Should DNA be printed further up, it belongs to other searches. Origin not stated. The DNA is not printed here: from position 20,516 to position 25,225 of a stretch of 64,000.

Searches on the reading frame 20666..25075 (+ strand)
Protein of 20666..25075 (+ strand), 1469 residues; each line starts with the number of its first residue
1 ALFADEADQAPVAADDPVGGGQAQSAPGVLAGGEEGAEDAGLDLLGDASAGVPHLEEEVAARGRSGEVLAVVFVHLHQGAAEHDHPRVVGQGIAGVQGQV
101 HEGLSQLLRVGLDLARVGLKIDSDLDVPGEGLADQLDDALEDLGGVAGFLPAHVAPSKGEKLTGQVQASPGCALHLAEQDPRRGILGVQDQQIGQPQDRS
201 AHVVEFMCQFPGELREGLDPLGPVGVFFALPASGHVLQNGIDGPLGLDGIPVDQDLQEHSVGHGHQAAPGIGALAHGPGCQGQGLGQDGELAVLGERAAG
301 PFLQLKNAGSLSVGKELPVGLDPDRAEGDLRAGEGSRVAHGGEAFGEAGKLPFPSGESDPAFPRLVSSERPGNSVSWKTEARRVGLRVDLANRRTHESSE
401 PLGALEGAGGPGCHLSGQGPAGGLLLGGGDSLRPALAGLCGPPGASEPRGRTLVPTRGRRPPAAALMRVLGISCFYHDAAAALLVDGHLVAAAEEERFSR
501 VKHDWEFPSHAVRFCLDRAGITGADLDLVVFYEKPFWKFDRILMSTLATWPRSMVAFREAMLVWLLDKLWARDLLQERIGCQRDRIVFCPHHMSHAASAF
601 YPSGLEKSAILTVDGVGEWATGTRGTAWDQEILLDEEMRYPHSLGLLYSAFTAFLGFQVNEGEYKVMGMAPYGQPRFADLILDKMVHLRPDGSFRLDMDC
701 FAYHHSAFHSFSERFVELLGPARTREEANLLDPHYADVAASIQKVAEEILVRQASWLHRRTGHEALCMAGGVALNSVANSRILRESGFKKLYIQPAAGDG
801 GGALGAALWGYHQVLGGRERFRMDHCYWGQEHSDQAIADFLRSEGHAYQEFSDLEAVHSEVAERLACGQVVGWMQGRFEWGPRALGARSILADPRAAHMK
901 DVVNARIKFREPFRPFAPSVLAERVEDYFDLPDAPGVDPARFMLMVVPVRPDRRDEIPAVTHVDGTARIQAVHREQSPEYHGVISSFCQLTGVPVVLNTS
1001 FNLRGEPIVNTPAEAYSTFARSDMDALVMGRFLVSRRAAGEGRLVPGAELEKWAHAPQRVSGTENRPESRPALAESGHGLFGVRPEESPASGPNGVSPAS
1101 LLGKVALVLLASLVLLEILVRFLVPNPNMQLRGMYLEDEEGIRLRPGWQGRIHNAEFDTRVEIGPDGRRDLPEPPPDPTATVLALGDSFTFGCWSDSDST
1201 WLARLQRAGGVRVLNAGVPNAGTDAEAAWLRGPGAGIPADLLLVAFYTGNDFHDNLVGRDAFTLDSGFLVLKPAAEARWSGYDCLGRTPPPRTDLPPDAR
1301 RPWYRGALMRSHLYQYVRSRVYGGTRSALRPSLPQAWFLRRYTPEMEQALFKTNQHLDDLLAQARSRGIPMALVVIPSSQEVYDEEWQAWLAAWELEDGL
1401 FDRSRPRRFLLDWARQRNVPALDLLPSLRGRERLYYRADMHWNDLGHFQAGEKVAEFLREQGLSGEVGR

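Call 57: search_protein_families(library=pfam, proteins=[window:20666-25075:+], max_evalue=0.0001)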
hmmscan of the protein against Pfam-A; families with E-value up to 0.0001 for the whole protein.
window:20666-25075:+ (1469 aa): 4 families
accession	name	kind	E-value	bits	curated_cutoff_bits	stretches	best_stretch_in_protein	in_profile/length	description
PF02543.21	Carbam_trans_N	-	1.6e-78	265.1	24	1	468-808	1-346/346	Carbamoyltransferase N-terminus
PF16861.10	Carbam_trans_C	-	4.4e-70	235.1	27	1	862-1036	1-170/170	Carbamoyltransferase C-terminus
PF16822.11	ALGX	-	1.1e-08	35.6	26.5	1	1346-1461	21-133/268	SGNH hydrolase-like domain, acetyltransferase AlgX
PF13472.12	Lipase_GDSL_2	-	1.7e-07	32.3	32.9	1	1184-1447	1-176/178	GDSL-like Lipase/Acylhydrolase family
